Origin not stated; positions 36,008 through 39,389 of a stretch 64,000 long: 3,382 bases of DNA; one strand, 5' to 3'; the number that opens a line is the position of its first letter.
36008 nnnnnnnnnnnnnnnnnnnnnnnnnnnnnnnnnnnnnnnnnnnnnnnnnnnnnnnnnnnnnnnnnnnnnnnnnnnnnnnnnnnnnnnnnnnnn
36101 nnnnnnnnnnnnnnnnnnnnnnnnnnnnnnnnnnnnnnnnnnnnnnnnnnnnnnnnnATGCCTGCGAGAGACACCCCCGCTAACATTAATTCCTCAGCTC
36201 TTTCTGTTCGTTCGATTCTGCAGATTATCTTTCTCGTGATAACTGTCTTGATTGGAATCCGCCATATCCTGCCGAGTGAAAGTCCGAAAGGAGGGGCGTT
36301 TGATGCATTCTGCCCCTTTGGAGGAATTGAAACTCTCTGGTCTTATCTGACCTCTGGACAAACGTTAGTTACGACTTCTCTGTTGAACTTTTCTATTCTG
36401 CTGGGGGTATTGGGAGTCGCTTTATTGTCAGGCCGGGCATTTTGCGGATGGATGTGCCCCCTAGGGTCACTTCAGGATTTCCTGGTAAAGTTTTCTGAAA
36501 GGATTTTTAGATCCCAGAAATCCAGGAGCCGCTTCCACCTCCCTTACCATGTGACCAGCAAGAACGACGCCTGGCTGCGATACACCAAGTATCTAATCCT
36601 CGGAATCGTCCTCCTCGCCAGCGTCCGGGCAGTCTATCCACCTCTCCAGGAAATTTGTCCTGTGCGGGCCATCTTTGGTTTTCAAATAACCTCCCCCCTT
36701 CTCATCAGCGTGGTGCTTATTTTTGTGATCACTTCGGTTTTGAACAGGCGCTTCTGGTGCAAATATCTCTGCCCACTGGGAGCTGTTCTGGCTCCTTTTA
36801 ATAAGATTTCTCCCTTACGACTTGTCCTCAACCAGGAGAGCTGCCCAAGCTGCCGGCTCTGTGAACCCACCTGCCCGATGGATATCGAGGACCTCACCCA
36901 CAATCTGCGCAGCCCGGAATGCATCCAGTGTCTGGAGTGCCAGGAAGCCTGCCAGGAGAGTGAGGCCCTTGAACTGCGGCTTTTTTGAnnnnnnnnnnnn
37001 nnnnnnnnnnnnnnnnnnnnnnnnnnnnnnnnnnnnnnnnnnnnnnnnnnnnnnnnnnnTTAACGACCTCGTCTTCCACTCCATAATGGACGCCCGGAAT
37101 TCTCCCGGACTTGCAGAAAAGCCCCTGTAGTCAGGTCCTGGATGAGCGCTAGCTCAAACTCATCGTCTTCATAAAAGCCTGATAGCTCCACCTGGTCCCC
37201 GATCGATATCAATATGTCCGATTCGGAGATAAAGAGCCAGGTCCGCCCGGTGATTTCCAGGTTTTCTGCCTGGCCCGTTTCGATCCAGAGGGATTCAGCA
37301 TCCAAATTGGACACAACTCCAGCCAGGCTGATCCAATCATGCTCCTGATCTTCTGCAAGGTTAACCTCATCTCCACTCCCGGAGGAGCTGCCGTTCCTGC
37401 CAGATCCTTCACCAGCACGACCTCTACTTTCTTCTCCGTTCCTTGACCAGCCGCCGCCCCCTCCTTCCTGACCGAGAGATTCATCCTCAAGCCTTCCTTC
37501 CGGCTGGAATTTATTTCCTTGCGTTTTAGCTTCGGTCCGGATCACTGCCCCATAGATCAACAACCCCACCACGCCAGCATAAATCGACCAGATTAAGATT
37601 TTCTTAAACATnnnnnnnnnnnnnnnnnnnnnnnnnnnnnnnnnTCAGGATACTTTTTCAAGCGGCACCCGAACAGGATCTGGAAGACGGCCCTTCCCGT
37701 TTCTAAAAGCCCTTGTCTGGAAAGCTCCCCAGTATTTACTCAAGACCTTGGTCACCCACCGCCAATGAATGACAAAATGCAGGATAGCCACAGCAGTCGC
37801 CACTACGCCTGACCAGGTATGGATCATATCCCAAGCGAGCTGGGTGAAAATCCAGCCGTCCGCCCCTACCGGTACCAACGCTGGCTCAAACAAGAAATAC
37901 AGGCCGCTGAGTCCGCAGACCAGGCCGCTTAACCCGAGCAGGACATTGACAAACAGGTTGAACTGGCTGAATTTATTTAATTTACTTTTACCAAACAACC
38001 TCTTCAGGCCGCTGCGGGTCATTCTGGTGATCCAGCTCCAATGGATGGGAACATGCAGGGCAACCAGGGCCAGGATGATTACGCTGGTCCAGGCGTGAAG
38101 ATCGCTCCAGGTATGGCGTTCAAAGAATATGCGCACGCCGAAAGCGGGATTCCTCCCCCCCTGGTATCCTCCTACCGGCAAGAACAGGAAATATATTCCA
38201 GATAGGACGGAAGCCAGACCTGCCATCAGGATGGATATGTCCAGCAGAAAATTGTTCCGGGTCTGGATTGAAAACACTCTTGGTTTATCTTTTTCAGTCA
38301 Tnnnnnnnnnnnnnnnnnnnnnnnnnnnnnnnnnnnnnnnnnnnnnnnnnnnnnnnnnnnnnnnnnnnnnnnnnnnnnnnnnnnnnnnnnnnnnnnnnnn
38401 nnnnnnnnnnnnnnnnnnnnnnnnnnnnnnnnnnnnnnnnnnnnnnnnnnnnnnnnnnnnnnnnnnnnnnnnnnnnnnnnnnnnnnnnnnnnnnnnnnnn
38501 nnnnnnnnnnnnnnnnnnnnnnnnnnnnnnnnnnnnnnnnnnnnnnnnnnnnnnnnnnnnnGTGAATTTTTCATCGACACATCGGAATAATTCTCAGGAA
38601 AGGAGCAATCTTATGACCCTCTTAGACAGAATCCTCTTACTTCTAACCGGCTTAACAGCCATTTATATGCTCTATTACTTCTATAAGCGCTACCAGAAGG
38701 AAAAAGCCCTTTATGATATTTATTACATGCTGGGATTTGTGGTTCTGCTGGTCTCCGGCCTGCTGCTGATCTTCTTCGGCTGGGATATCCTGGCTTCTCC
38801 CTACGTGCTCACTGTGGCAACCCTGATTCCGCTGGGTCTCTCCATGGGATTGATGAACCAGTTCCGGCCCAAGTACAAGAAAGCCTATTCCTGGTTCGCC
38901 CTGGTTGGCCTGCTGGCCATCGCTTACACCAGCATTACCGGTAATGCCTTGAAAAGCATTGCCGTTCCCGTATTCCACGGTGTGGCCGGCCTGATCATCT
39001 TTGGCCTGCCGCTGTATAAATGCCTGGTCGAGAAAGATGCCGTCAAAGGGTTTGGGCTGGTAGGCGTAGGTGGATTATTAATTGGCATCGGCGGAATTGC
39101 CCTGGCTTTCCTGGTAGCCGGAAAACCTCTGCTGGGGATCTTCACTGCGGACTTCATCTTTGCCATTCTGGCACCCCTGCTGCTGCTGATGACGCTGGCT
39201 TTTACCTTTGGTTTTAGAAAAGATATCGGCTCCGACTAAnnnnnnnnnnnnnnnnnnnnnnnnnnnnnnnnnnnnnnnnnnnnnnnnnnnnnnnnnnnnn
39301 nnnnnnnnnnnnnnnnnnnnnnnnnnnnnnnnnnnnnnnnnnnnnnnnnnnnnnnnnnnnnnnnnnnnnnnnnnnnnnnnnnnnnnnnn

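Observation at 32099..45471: Crp/Fnr-bracketed ~13 kb island of uncharacterised polytopic membrane proteins plus heme/Fe-S modules: candidate novel membrane redox system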

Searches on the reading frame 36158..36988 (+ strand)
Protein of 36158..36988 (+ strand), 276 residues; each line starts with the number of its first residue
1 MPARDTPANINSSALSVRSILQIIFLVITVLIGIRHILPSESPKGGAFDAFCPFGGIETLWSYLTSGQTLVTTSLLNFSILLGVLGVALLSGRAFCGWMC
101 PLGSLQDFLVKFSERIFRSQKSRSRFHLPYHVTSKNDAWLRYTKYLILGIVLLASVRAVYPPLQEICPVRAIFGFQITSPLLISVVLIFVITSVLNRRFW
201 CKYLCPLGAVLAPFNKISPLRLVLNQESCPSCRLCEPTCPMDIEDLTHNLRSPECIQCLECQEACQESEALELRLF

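Call 5: search_protein_families(library=pfam, max_evalue=0.01, proteins=[window:36158-36988:+])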
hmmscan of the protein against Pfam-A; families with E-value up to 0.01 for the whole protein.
window:36158-36988:+ (276 aa): 6 families
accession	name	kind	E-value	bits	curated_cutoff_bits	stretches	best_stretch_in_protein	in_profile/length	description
PF12801.12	Fer4_5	-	2.9e-22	78.8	22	2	76-118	4-46/48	4Fe-4S binding domain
PF13237.11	Fer4_10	-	0.00023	21.5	25.5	1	222-265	2-52/53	4Fe-4S dicluster domain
PF12797.12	Fer4_2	-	0.00042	20.5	24.5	0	223-240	4-21/22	4Fe-4S binding domain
PF00037.32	Fer4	-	0.0026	17.9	21.1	0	223-242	2-21/24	4Fe-4S binding domain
PF12838.12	Fer4_7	-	0.0027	18.6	27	0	202-243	9-52/52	4Fe-4S dicluster domain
PF13746.11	Fer4_18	-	0.0061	17.2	27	0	225-267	57-97/114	4Fe-4S dicluster domain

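Call 6: search_protein_families(library=ncbifam, max_evalue=0.01, proteins=[window:36158-36988:+])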
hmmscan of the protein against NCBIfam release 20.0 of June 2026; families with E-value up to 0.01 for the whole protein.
window:36158-36988:+ (276 aa): 9 families
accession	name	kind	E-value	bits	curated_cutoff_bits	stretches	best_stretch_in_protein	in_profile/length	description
TIGR02163.1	napH_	subfamily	2.3e-26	92.8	213.05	1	66-268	48-249/255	NapH/MauN family ferredoxin-type protein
NF046105.1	TransRegNosR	equivalog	3.2e-22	78.6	1000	1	86-264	490-664/680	transcriptional regulator NosR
NF007013.0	PRK09477.1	equivalog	8.2e-22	77.6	234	1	65-268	70-272/286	quinol dehydrogenase ferredoxin subunit NapH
TIGR02745.1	ccoG_rdxA_fixG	equivalog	1e-10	41.2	316.7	1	71-152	52-131/435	cytochrome c oxidase accessory protein CcoG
TIGR04395.1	cutC_activ_rSAM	equivalog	0.00029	20.2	360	1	221-271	48-103/309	choline TMA-lyase-activating enzyme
NF007382.0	PRK09898.1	equivalog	0.00033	20.3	213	1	201-267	131-195/208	ferredoxin-like protein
NF040770.1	hetero_SS_HdrA2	exception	0.00041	18.6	1100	1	217-274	567-626/777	CoB-CoM heterodisulfide reductase HdrA2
NF043039.1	HgcAB_like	equivalog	0.0047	16.6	285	1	158-267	240-346/350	HgcAB-like fusion protein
TIGR03287.1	methan_mark_16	hypoth_equivalog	0.0062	15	363.95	1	220-268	295-345/391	methanogenesis marker 16 metalloprotein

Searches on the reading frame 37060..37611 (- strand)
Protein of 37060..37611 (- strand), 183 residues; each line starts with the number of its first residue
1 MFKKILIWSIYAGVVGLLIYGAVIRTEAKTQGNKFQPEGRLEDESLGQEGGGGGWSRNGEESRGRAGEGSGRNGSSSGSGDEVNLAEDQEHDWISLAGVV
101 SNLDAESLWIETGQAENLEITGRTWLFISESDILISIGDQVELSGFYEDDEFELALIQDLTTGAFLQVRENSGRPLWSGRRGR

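Call 5: search_protein_families(library=pfam, max_evalue=0.01, proteins=[window:37060-37611:-])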
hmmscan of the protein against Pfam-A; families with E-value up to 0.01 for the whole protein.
window:37060-37611:- (183 aa): 0 families

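Call 104: search_protein_families(library=ncbifam, max_evalue=0.01, proteins=[window:37060-37611:-])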
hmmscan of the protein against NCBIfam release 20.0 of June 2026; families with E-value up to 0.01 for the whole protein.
window:37060-37611:- (183 aa): 0 families

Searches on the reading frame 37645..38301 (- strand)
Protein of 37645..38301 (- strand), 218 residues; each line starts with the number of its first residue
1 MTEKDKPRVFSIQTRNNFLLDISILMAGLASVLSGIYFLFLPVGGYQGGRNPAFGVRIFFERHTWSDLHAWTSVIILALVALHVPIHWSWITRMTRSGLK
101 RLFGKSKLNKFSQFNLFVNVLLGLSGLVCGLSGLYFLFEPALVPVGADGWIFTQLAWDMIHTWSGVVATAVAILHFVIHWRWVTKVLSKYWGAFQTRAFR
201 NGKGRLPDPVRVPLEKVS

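Call 5: search_protein_families(library=pfam, max_evalue=0.01, proteins=[window:37645-38301:-])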
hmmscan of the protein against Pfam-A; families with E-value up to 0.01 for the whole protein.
window:37645-38301:- (218 aa): 3 families
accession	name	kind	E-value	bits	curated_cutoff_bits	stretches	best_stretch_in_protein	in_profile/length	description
PF14358.11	DUF4405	-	1.6e-14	54.6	26.7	2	20-88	2-66/66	Domain of unknown function (DUF4405)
PF01794.25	Ferric_reduct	-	0.0049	17.4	28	0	38-114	6-82/121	Ferric reductase like transmembrane component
PF01292.26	Ni_hydr_CYTB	-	0.0086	16.3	30.1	0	22-84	105-159/179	Prokaryotic cytochrome b561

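Call 6: search_protein_families(library=ncbifam, max_evalue=0.01, proteins=[window:37645-38301:-])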
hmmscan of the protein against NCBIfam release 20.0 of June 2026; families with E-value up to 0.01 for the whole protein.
window:37645-38301:- (218 aa): 0 families

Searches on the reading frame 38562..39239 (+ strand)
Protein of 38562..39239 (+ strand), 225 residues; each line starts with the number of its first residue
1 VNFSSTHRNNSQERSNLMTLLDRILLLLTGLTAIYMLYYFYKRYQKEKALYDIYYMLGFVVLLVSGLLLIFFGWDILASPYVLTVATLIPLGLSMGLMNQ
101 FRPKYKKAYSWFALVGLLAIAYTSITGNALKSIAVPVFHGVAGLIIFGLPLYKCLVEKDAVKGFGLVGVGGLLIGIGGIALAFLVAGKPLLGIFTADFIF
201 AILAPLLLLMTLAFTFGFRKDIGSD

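Call 5: search_protein_families(library=pfam, max_evalue=0.01, proteins=[window:38562-39239:+])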
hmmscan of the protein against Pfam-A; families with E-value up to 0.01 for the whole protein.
window:38562-39239:+ (225 aa): 1 family
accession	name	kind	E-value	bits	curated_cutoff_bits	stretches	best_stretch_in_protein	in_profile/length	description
PF24661.1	DUF7649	-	0.007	16.9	27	1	62-123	8-64/85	Domain of unknown function (DUF7649)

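Call 6: search_protein_families(library=ncbifam, max_evalue=0.01, proteins=[window:38562-39239:+])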
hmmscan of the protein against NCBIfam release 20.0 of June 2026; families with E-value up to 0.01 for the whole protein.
window:38562-39239:+ (225 aa): 0 families

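Call 65: find_homologous_proteins(query=window:38613-39239:+, max_evalue=0.001)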
Query window:38613-39239:+ (208 aa): 3087 proteins with E <= 0.001 among 7793 candidates; the best 120 are listed.
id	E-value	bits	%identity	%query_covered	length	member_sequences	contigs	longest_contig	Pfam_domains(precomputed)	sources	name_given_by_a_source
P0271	5.0e-123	427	100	100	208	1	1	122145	-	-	-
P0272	5.6e-113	394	94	93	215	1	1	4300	-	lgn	-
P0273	3.4e-111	388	89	100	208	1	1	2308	-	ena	-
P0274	4.2e-110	385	88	100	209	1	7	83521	-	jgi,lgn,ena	-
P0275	5.7e-110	384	90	100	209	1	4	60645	-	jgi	-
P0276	1.1e-109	383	91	93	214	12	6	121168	-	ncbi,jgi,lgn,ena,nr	ncbi:MAG TPA: hypothetical protein ENF22_01465 [Chloroflexi bacterium]|nr:hypothetical protein [Anae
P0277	1.2e-109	383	87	100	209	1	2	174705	-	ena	-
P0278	2.2e-108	379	87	100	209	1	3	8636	-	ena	-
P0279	2.4e-108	379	87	100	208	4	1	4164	-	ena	-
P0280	4.9e-108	378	86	100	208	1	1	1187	-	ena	-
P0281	8.0e-108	377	86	100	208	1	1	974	-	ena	-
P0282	1.4e-107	376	86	100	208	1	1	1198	-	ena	-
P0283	2.6e-107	375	88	100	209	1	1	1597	-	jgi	jgi:hypothetical protein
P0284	5.1e-107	375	86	100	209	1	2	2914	-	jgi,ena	-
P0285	6.3e-107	374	87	100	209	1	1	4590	-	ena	-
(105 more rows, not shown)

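Call 76: predict_structure(alignment_id=A5)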
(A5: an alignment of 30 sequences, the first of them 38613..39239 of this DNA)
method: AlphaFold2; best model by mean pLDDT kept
length: 208 residues; sequences in the alignment: 30
mean_pLDDT: 90.9   pTM: 0.87
mean pLDDT of the five models: 90.9, 90.0, 87.9, 87.7, 87.6
residues with pLDDT >= 90: 145; 70-90: 60; 50-70: 3; < 50: 0
segments of 3 or more residues with pLDDT < 50: none
pLDDT, mean of each block of 10 residues (from residue 1): 96 97 96 96 95 91 85 95 95 95 91 85 92 94 90 90 76 75 91 96 87
secondary structure, 60 per line:
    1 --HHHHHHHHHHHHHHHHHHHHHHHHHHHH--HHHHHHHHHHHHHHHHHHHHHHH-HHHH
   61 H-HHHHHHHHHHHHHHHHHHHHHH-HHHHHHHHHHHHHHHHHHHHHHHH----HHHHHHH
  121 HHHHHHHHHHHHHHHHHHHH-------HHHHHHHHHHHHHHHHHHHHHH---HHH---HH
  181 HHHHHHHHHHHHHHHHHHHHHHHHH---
elements in order: H3-30 H33-55 H57-61 H63-84 H86-109 H114-140 H148-169 H179-205

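Call 78: fold_search(model_id=the predicted structure, library=pdb)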
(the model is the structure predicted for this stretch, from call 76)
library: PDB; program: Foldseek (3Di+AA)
matches with E <= 10: 578; with E <= 0.001: 0
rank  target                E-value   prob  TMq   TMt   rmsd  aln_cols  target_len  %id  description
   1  6wiv_B                9.1e-02  0.98  0.45  0.19   8.4       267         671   15  Structure of human GABA(B) receptor in an inactive state (released 2020-07-01)
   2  9jqx_B                9.5e-02  1.00  0.58  0.23   7.2       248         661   12  CGP54626-bound-DGABAB (released 2025-10-01)
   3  4buo_B                1.2e-01  0.77  0.32  0.27   9.6       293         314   10  High Resolution Structure of Thermostable Agonist-bound Neurotensin Receptor 1 Mutant without Lysozyme Fusion (released 2014-01-29)
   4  7f1q_R                1.3e-01  0.90  0.41  0.28   8.8       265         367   12  Cryo-EM structure of the chemokine receptor CCR5 in complex with MIP-1a and Gi (released 2021-07-14)
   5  7ad3_A                1.6e-01  0.97  0.48  0.37   8.9       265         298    9  Class D GPCR Ste2 dimer coupled to two G proteins (released 2020-12-09)
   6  4pxk                  2.1e-01  0.98  0.50  0.45   6.6       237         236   14  Crystal structure of Haloarcula marismortui bacteriorhodopsin I D94N mutant (released 2014-12-17)
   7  7xk8_R                2.1e-01  0.98  0.55  0.43   6.8       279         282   10  Cryo-EM structure of the Neuromedin U receptor 2 (NMUR2) in complex with G Protein and its endogeneous Peptide-Agonist (released 2023-02-22)
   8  9erx_R                2.1e-01  0.89  0.41  0.33   8.6       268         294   13  Structural basis of D9-THC analog activity at the Cannabinoid 1 receptor (released 2024-06-26)
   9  4jr8                  2.4e-01  0.97  0.48  0.45   7.1       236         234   14  Crystal structure of cruxrhodopsin-3 from Haloarcula vallismortis at 2.3 angstrom resolution (released 2014-03-26)
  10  8jmt                  2.5e-01  0.97  0.50  0.46   6.9       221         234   17  Structure of the adhesion GPCR ADGRL3 in the apo state (released 2023-09-06)
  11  6xyt_B                2.6e-01  0.93  0.46  0.39   7.0       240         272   12  Crystal structure of the O-state of the light-driven sodium pump KR2 in the pentameric form, pH 8.0 (released 2020-02-12)
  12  7c7s_A                2.7e-01  0.93  0.48  0.19   6.9       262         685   11  Cryo-EM structure of the CGP54626-bound human GABA(B) receptor in inactive state. (released 2020-07-01)
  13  7vv6                  2.8e-01  0.85  0.45  0.38   7.8       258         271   10  Cryo-EM structure of pseudoallergen receptor MRGPRX2 complex with C48/80 (local) (released 2021-12-01)
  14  4xee_A                2.8e-01  0.84  0.40  0.24   8.6       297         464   10  Structure of active-like neurotensin receptor (released 2015-07-29)
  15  4l35                  2.8e-01  0.82  0.39  0.35   9.3       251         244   15  Crystal structure of cruxrhodopsin-3 at pH5 from Haloarcula vallismortis at 2.1 angstrom resolution (released 2014-06-11)
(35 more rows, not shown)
